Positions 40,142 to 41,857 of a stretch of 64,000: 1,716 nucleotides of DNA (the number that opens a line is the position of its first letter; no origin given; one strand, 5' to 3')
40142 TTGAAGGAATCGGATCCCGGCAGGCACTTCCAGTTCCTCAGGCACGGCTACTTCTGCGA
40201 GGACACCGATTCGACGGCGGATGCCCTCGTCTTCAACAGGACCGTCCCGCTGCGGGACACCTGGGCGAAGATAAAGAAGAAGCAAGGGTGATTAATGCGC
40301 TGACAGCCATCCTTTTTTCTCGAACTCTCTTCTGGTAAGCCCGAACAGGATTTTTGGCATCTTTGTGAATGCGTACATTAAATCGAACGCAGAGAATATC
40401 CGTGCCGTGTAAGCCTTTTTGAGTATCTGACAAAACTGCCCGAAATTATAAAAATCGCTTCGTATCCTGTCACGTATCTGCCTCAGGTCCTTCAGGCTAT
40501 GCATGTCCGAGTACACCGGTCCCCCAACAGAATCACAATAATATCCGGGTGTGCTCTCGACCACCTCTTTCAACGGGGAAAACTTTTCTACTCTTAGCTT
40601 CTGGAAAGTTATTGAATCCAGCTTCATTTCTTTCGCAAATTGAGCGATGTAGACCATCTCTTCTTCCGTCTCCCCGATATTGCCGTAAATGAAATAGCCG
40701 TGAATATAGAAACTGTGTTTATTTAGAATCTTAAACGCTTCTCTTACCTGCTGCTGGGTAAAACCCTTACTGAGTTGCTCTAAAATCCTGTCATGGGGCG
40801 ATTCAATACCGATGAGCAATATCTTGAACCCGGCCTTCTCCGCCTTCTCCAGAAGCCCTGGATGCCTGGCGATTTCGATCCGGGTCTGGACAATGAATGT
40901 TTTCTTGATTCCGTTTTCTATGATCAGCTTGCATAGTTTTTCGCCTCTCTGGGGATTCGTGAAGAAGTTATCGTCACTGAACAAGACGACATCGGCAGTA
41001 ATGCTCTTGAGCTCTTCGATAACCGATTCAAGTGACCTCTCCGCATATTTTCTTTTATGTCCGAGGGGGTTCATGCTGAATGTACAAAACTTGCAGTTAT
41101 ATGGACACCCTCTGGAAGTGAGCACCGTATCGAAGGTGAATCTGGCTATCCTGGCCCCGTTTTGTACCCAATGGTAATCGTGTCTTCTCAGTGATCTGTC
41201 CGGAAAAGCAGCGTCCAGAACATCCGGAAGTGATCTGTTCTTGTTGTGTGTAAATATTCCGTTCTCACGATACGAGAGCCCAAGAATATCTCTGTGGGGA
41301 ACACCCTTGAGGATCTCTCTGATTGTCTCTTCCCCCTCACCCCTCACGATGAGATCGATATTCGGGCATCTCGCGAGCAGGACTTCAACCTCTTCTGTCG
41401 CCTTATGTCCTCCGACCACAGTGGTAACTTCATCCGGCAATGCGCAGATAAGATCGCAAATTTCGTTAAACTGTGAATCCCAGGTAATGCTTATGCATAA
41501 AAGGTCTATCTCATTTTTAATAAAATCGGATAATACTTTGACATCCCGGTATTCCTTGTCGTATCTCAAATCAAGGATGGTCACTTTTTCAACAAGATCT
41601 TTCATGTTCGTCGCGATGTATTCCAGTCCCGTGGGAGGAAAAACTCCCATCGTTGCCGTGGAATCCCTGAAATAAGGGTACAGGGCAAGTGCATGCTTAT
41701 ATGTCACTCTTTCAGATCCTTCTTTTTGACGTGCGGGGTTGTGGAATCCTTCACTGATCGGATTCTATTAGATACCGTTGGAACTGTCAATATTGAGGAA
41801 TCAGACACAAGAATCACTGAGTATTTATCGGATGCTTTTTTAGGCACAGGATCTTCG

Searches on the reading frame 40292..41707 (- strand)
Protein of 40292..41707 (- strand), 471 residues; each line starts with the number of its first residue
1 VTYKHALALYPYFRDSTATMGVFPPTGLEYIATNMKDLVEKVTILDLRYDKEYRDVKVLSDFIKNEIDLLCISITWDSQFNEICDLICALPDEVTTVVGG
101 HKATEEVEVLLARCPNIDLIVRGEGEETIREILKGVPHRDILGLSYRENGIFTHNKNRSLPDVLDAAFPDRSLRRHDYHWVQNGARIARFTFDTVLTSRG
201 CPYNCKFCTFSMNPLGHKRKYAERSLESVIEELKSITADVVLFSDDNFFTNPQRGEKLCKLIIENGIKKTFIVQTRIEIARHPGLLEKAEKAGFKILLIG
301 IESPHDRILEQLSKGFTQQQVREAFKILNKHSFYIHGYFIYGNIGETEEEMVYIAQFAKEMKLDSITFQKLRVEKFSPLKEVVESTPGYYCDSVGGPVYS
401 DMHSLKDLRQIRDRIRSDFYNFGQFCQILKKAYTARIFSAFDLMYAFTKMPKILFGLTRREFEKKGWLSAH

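Call 3: search_protein_families(library=pfam, proteins=[window:40292-41707:-], max_evalue=0.01)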
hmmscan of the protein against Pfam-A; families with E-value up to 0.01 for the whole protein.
window:40292-41707:- (471 aa): 4 families
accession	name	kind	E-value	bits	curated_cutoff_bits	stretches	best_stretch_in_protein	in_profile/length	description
PF04055.27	Radical_SAM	-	1.1e-21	78.2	29.5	1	196-358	2-166/166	Radical SAM superfamily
PF02310.24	B12-binding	-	2.6e-13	50.3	32.1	1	21-132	10-120/121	B12 binding domain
PF24911.1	YfjL_C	-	0.005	17.8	28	0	310-363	57-111/117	YfjL-like C-terminal domain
PF22896.3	OB_RNR_1st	-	0.0064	17.1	28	0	310-367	15-71/99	Ribonuclease R, OB first domain, N-terminal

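Call 4: search_protein_families(library=ncbifam, proteins=[window:40292-41707:-], max_evalue=0.01)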
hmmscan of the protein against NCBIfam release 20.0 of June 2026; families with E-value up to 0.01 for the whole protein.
window:40292-41707:- (471 aa): 32 families (the best 25 are shown)
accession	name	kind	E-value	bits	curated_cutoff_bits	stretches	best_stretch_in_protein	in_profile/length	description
TIGR03471.1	HpnJ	equivalog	7.9e-37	127.2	577.6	1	89-366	94-370/472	hopanoid biosynthesis associated radical SAM protein HpnJ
TIGR02026.1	BchE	equivalog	1.1e-32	113.6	481.35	1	20-381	17-385/497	magnesium-protoporphyrin IX monomethyl ester anaerobic oxidative cyclase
TIGR04367.1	HpnR_B12_rSAM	equivalog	5.7e-29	101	650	1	24-329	21-321/490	hopanoid C-3 methylase HpnR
TIGR04479.1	bcpD_PhpK_rSAM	subfamily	9.6e-23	80.3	600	1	104-379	159-427/504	PhpK family radical SAM P-methyltransferase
TIGR04013.1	B12_SAM_MJ_1487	hypoth_equivalog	3.2e-20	72.3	251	2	54-237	29-193/382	TIGR04013 family B12-binding domain/radical SAM domain-containing protein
TIGR04014.1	B12_SAM_MJ_0865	equivalog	4.8e-20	71.8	360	2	295-367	270-342/434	methyl-coenzyme M reductase glutamine C-methyltransferase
NF038361.1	rSAM_Sden_1168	equivalog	9.6e-19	67.3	575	1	12-366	72-456/560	Sden_1168 family B12-binding radical SAM P-methyltransferase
TIGR04190.1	B12_SAM_Ta0216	equivalog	1.8e-17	63.2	500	1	25-383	37-416/554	TIGR04190 family B12-binding domain/radical SAM domain protein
TIGR03975.1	rSAM_ocin_1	subfamily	2.9e-17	62.4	281.85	1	87-379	151-450/606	RiPP maturation radical SAM C-methyltransferase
NF033712.0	B12_rSAM_KedN5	subfamily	3.4e-17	61.9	700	1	34-263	29-265/624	KedN5 family methylcobalamin-dependent radical SAM C-methyltransferase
TIGR04295.1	B12_rSAM_oligo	hypoth_equivalog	5.4e-16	58.3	400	1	94-314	103-314/422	TIGR04295 family B12-binding domain-containing radical SAM protein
NF050148.1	rSAM_ApyD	equivalog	3.9e-15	55.3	750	1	92-349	102-354/645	RiPP biosynthesis radical SAM protein ApyD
NF040546.1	rSAM_CUAEP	equivalog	1.1e-14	54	500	1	92-356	76-336/468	CUAEP/CCAEP-tail radical SAM (seleno)protein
TIGR04072.2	rSAM_ladder_B12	equivalog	1.3e-14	53.7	360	1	80-376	86-365/443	lipid biosynthesis B12-binding/radical SAM protein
NF040542.1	rSAM_RCCLKC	equivalog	7.1e-14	51.8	450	1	66-367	48-360/423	arsinothricin biosynthesis radical SAM protein ArsL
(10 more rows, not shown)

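Call 9: find_homologous_proteins(query=window:40292-41707:-, max_evalue=1e-10)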
Query window:40292-41707:- (471 aa): 2897 proteins with E <= 1e-10 among 8000 candidates; the best 120 are listed.
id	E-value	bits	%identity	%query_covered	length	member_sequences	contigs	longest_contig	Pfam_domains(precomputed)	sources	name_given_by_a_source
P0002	0.0e+0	1086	100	100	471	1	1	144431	PF04055.28,PF02310.25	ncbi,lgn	-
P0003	9.9e-286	965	87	100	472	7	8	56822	PF04055.28,PF02310.25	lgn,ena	-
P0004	9.5e-284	959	87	100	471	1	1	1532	PF04055.28,PF02310.25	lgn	-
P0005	2.3e-283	958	87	100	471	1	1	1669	PF04055.28,PF02310.25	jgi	-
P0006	1.5e-280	948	86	100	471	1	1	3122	PF04055.28,PF02310.25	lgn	-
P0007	3.0e-280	947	85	100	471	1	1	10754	PF04055.28,PF02310.25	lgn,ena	-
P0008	4.2e-280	947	86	100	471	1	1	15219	PF04055.28,PF02310.25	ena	-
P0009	5.6e-280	947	86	100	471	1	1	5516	PF04055.28,PF02310.25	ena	-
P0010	7.7e-280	946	87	100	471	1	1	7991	PF04055.28,PF02310.25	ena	-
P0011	2.6e-279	944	86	100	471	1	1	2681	PF04055.28,PF02310.25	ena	-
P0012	3.3e-279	944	86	100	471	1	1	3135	PF04055.28,PF02310.25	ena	-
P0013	3.4e-279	944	86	100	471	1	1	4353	PF04055.28,PF02310.25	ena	-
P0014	5.4e-279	943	85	100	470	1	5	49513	PF04055.28,PF02310.25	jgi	jgi:anaerobic magnesium-protoporphyrin IX monomethyl ester cyclase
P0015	2.0e-278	941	85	100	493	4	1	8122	PF04055.28,PF02310.25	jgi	jgi:radical SAM superfamily enzyme YgiQ (UPF0313 family)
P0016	3.3e-278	941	86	100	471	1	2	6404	PF04055.28,PF02310.25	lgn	-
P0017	1.7e-277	938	85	100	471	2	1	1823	PF04055.28,PF02310.25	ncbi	-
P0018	3.1e-277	937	85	100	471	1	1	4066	PF04055.28,PF02310.25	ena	-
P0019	1.8e-276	935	89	96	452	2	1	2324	PF04055.28,PF02310.25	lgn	-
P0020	1.9e-276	935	85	100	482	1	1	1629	PF04055.28,PF02310.25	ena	-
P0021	8.4e-276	933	85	100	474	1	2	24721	PF04055.28,PF02310.25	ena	-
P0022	5.3e-275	930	84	100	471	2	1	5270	PF04055.28,PF02310.25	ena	-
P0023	1.1e-274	929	84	100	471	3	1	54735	PF04055.28,PF02310.25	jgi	jgi:radical SAM superfamily enzyme YgiQ (UPF0313 family)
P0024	3.4e-273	924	84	99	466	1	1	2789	PF04055.28,PF02310.25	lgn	-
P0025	5.2e-272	920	83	100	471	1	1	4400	PF04055.28,PF02310.25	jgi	jgi:anaerobic magnesium-protoporphyrin IX monomethyl ester cyclase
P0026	5.5e-272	920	83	100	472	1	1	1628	PF04055.28,PF02310.25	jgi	jgi:anaerobic magnesium-protoporphyrin IX monomethyl ester cyclase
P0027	2.5e-271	918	83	100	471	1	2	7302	PF04055.28,PF02310.25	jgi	jgi:anaerobic magnesium-protoporphyrin IX monomethyl ester cyclase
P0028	2.2e-270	915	87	96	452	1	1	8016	PF04055.28,PF02310.25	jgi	-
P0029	2.8e-269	911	82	100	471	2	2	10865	PF04055.28,PF02310.25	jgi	-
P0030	1.8e-268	909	82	100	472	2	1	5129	PF04055.28,PF02310.25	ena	-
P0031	2.2e-268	908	83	100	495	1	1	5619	PF04055.28,PF02310.25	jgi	jgi:radical SAM superfamily enzyme YgiQ (UPF0313 family)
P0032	3.1e-268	908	81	100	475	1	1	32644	PF04055.28,PF02310.25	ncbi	-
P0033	6.1e-267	904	81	100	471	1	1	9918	PF04055.28,PF02310.25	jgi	jgi:magnesium-protoporphyrin IX monomethyl ester (oxidative) cyclase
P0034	6.7e-267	903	82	100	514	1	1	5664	PF04055.28,PF02310.25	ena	-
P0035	8.8e-267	903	81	100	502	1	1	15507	PF04055.28,PF02310.25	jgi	jgi:radical SAM superfamily enzyme YgiQ (UPF0313 family)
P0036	1.0e-266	903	81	100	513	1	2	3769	PF04055.28,PF02310.25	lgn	-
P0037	5.2e-266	900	82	100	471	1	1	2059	PF04055.28,PF02310.25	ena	-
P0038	3.0e-265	898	81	100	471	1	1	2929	PF04055.28,PF02310.25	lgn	-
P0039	6.0e-265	897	82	100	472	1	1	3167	PF04055.28,PF02310.25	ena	-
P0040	7.2e-265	897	82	100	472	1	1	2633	PF04055.28,PF02310.25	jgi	jgi:anaerobic magnesium-protoporphyrin IX monomethyl ester cyclase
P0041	2.6e-264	895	82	100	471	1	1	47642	PF04055.28,PF02310.25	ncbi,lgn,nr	ncbi:MAG: B12-binding domain-containing radical SAM protein [Candidatus Krumholzibacteriota bacteriu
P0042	1.2e-263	893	79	100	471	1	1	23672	PF04055.28,PF02310.25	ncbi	-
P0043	7.6e-263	890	81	100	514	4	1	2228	PF04055.28,PF02310.25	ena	-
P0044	1.9e-262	889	81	100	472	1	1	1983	PF04055.28,PF02310.25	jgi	jgi:anaerobic magnesium-protoporphyrin IX monomethyl ester cyclase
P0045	5.1e-262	887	81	100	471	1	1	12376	PF04055.28,PF02310.25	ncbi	-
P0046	1.8e-261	885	81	100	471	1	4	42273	PF04055.28,PF02310.25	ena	-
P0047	2.1e-261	885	81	100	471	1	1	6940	PF04055.28,PF02310.25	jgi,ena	-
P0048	2.6e-261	885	81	100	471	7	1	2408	PF04055.28,PF02310.25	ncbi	ncbi:MAG: radical SAM protein [Candidatus Fermentibacteria bacterium]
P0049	1.3e-259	879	79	100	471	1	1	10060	PF04055.28,PF02310.25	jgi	jgi:anaerobic magnesium-protoporphyrin IX monomethyl ester cyclase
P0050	1.4e-259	879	79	100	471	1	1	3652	PF04055.28,PF02310.25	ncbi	-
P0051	2.5e-259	878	80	100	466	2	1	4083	PF04055.28,PF02310.25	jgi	jgi:anaerobic magnesium-protoporphyrin IX monomethyl ester cyclase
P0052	3.4e-259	878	79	100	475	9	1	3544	PF04055.28,PF02310.25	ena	-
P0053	3.5e-259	878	79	100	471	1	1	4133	PF04055.28,PF02310.25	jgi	-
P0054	3.6e-259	878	80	100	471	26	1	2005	PF04055.28,PF02310.25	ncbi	ncbi:MAG: radical SAM protein [Candidatus Zixiibacteriota bacterium]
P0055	4.9e-259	877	79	100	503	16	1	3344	PF04055.28,PF02310.25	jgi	jgi:radical SAM superfamily enzyme YgiQ (UPF0313 family)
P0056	5.1e-259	877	79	100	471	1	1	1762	PF04055.28,PF02310.25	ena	-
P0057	9.9e-259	876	78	100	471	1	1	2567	PF04055.28,PF02310.25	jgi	jgi:anaerobic magnesium-protoporphyrin IX monomethyl ester cyclase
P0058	1.6e-258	876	79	99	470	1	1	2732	PF04055.28,PF02310.25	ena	-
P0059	2.4e-258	875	78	100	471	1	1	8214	PF04055.28,PF02310.25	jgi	jgi:anaerobic magnesium-protoporphyrin IX monomethyl ester cyclase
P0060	4.5e-258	874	78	100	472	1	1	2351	PF04055.28,PF02310.25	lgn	-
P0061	1.1e-257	873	79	100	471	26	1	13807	PF04055.28,PF02310.25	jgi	jgi:anaerobic magnesium-protoporphyrin IX monomethyl ester cyclase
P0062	2.3e-257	872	79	100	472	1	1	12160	PF04055.28,PF02310.25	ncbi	-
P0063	1.9e-256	869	78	100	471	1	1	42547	PF04055.28,PF02310.25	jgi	jgi:anaerobic magnesium-protoporphyrin IX monomethyl ester cyclase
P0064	1.2e-254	863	79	100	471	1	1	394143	PF04055.28,PF02310.25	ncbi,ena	-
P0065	1.6e-254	863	81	96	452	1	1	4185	PF04055.28,PF02310.25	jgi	jgi:anaerobic magnesium-protoporphyrin IX monomethyl ester cyclase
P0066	1.8e-254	862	78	100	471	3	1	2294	PF04055.28,PF02310.25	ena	-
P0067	2.0e-254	862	79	100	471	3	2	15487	PF04055.28,PF02310.25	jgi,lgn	-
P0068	9.0e-254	860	78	100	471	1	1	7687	PF04055.28,PF02310.25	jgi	-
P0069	1.1e-253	860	82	96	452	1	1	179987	PF04055.28,PF02310.25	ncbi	-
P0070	1.5e-253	859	81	96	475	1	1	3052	PF04055.28,PF02310.25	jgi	jgi:anaerobic magnesium-protoporphyrin IX monomethyl ester cyclase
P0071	1.8e-253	859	78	99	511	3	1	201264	PF04055.28,PF02310.25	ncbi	-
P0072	2.9e-253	858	77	100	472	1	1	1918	PF04055.28,PF02310.25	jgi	jgi:anaerobic magnesium-protoporphyrin IX monomethyl ester cyclase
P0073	3.5e-253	858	78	100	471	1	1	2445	PF04055.28,PF02310.25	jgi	jgi:anaerobic magnesium-protoporphyrin IX monomethyl ester cyclase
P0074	1.3e-252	856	77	100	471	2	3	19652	PF04055.28,PF02310.25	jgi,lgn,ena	jgi:radical SAM superfamily enzyme YgiQ (UPF0313 family)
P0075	5.0e-252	854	77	100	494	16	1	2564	PF04055.28,PF02310.25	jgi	-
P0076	6.7e-252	854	78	99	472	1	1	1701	PF04055.28,PF02310.25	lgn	-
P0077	1.7e-251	853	77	100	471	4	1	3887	PF04055.28,PF02310.25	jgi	-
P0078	2.3e-251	852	78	100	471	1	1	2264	PF04055.28,PF02310.25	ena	-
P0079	2.7e-251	852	78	100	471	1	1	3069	PF04055.28,PF02310.25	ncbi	-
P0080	6.9e-251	851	77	100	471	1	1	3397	PF04055.28,PF02310.25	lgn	-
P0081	7.9e-251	850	77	100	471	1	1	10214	PF04055.28,PF02310.25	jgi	jgi:anaerobic magnesium-protoporphyrin IX monomethyl ester cyclase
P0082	9.9e-251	850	80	96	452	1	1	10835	PF04055.28,PF02310.25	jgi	jgi:magnesium-protoporphyrin IX monomethyl ester (oxidative) cyclase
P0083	1.3e-250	850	79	98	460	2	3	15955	PF04055.28,PF02310.25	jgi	jgi:anaerobic magnesium-protoporphyrin IX monomethyl ester cyclase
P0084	1.8e-250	849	77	99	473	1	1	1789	PF04055.28,PF02310.25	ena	-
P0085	2.0e-250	849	78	97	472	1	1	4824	PF04055.28,PF02310.25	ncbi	-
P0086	3.2e-250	848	78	99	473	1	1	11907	PF04055.28,PF02310.25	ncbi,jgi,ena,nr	ncbi:MAG TPA: radical SAM protein [Terriglobales bacterium]|nr:radical SAM protein [Terriglobales ba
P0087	3.7e-250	848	76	99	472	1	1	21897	PF04055.28,PF02310.25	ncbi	-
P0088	7.5e-250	847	78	100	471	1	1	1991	PF04055.28,PF02310.25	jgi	jgi:radical SAM superfamily enzyme YgiQ (UPF0313 family)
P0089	8.1e-250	847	78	99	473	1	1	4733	PF04055.28,PF02310.25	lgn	-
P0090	9.1e-248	840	77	99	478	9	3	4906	PF04055.28,PF02310.25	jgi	jgi:anaerobic magnesium-protoporphyrin IX monomethyl ester cyclase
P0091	4.5e-245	831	76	100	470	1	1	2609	PF04055.28,PF02310.25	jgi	jgi:anaerobic magnesium-protoporphyrin IX monomethyl ester cyclase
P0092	6.0e-245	831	77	99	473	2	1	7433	PF04055.28,PF02310.25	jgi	jgi:anaerobic magnesium-protoporphyrin IX monomethyl ester cyclase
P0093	3.0e-242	822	74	100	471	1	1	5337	PF04055.28,PF02310.25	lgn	-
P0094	4.4e-241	818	82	90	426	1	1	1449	PF04055.28,PF02310.25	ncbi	-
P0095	8.6e-240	814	77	95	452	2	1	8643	PF04055.28,PF02310.25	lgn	-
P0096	3.4e-236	802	72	100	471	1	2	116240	PF04055.28,PF02310.25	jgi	jgi:magnesium-protoporphyrin IX monomethyl ester (oxidative) cyclase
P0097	4.7e-235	798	71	100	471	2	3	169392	PF04055.28,PF02310.25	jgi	jgi:magnesium-protoporphyrin IX monomethyl ester (oxidative) cyclase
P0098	5.3e-235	798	75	99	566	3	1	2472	PF00313.29,PF04055.28,PF02310.25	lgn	-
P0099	7.7e-233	791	73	100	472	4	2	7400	PF04055.28,PF02310.25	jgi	-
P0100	8.3e-232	788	72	100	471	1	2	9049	PF04055.28,PF02310.25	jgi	jgi:radical SAM superfamily enzyme YgiQ (UPF0313 family)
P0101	3.3e-231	786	72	99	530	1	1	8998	PF04055.28,PF02310.25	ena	-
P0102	1.2e-230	784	72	99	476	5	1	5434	PF04055.28,PF02310.25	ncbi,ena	-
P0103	1.0e-229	781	72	99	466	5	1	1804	PF04055.28,PF02310.25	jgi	-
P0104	2.8e-229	779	71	100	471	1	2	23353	PF04055.28,PF02310.25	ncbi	-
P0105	3.0e-229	779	71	99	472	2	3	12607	PF04055.28,PF02310.25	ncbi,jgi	-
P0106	3.2e-229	779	70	99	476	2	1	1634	PF04055.28,PF02310.25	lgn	-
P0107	3.8e-229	779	72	99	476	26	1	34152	PF04055.28,PF02310.25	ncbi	ncbi:MAG: radical SAM protein [Desulfobacterales bacterium]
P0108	5.8e-229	778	71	100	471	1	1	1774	PF04055.28,PF02310.25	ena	-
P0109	9.1e-229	778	72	99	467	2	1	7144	PF04055.28,PF02310.25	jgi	jgi:magnesium-protoporphyrin IX monomethyl ester (oxidative) cyclase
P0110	1.3e-228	777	76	93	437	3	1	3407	PF04055.28,PF02310.25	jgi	jgi:radical SAM superfamily enzyme YgiQ (UPF0313 family)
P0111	2.3e-228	776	71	97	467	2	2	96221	PF04055.28,PF02310.25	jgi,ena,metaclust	metaclust:\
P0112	2.8e-228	776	70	100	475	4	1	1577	PF04055.28,PF02310.25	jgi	jgi:magnesium-protoporphyrin IX monomethyl ester (oxidative) cyclase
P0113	3.6e-228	776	69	100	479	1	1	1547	PF04055.28,PF02310.25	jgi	jgi:anaerobic magnesium-protoporphyrin IX monomethyl ester cyclase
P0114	4.8e-228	775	71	99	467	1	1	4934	PF04055.28,PF02310.25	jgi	jgi:magnesium-protoporphyrin IX monomethyl ester (oxidative) cyclase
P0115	5.0e-228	775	71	100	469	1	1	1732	PF04055.28,PF02310.25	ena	-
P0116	9.1e-228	774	70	99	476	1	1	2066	PF04055.28,PF02310.25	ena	-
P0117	9.5e-227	771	70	99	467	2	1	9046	PF04055.28,PF02310.25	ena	-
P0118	3.1e-226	769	70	99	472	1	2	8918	PF04055.28,PF02310.25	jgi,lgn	-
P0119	9.0e-226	768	71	99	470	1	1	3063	PF04055.28,PF02310.25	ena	-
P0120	1.8e-225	767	70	99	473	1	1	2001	PF04055.28,PF02310.25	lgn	-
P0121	3.9e-225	766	71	100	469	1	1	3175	PF04055.28,PF02310.25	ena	-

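Call 10: find_related_loci(query=window:40292-41707:-, collection=genome_contigs, flank=6000)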
Query window:40292-41707:- (471 aa) in genome_contigs; peptide patterns used: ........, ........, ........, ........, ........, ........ (x = any residue, [..] = any of these).
254 stretches matched a pattern; 117 encode a relative of the query (tblastn E <= 1e-3); the best 80 are kept; 80 distinct loci.
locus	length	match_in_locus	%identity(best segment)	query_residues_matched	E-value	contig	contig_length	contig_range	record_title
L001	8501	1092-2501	89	1-470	0e+0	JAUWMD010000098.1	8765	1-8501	MAG: Candidatus Krumholzibacteriota bacterium isolate CSMAG_2389 CSMAG_2389_k141_1559807_length_8765_cov_7.0000, whole g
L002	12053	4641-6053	87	1-471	0e+0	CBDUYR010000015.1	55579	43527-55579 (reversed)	MAG TPA_asm: uncultured bacterium isolate SRR21487739_maxbin2_12 genome assembly, contig: ERZ25074848.19, whole genome s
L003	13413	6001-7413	81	1-471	0e+0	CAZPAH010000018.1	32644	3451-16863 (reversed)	MAG TPA_asm: uncultured bacterium isolate binchicken_co129_916 genome assembly, contig: NODE_3499_length_32644_cov_5.314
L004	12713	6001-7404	82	1-468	0e+0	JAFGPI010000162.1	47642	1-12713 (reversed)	MAG: Candidatus Krumholzibacteriota bacterium isolate Zod_Metabat.682 k87_9191927, whole genome shotgun sequence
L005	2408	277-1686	81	1-470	0e+0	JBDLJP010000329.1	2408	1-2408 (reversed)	MAG: Candidatus Fermentibacteria bacterium isolate MAG102 MAG102_329, whole genome shotgun sequence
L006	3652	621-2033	79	1-471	0e+0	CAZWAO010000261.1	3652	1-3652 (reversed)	MAG TPA_asm: uncultured Ignavibacteria bacterium isolate binchicken_co81_427 genome assembly, contig: NODE_52323_length_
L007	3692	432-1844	80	1-471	0e+0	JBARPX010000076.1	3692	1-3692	MAG: Candidatus Zixiibacteriota bacterium isolate MFD13424_ilm_asm_bin49 k127_318665, whole genome shotgun sequence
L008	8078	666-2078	79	1-471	0e+0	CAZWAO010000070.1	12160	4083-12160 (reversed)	MAG TPA_asm: uncultured Ignavibacteria bacterium isolate binchicken_co81_427 genome assembly, contig: NODE_8214_length_1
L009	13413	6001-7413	79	1-471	0e+0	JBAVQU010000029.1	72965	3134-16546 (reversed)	MAG: Candidatus Zixiibacteriota bacterium isolate MFD02350_ilm_asm_bin5 k127_20740, whole genome shotgun sequence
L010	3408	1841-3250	77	1-470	0e+0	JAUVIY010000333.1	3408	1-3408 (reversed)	MAG: Spirochaeta sp. isolate CSMAG_440 CSMAG_440_k127_5500843_length_3408_cov_30.8412, whole genome shotgun sequence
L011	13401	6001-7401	78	2-468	0e+0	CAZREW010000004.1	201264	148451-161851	MAG TPA_asm: uncultured bacterium isolate binchicken_co150_728 genome assembly, contig: NODE_43_length_201264_cov_12.629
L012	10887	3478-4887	78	1-470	0e+0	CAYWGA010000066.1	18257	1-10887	MAG TPA_asm: uncultured bacterium isolate SRP155585_co1_221 genome assembly, contig: NODE_1358_length_18257_cov_8.681189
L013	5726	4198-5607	78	1-470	0e+0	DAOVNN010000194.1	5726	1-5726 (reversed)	MAG TPA_asm: Candidatus Krumholzibacteriota bacterium isolate CSMAG_1498 CSMAG_1498_k141_3088500_length_5726_cov_14.0000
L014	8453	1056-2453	78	1-467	0e+0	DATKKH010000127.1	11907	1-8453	MAG TPA_asm: Terriglobales bacterium isolate SMAG_U14652 k141_2668602, whole genome shotgun sequence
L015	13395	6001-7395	76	1-465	0e+0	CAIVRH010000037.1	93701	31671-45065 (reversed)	uncultured candidate division Zixibacteria bacterium isolate AM-sed-core3-D1_bin-832 genome assembly, contig: bin-832:37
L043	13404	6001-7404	65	3-470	0e+0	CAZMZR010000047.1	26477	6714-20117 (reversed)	MAG TPA_asm: uncultured Pirellulales bacterium isolate binchicken_co34_522 genome assembly, contig: NODE_2747_length_264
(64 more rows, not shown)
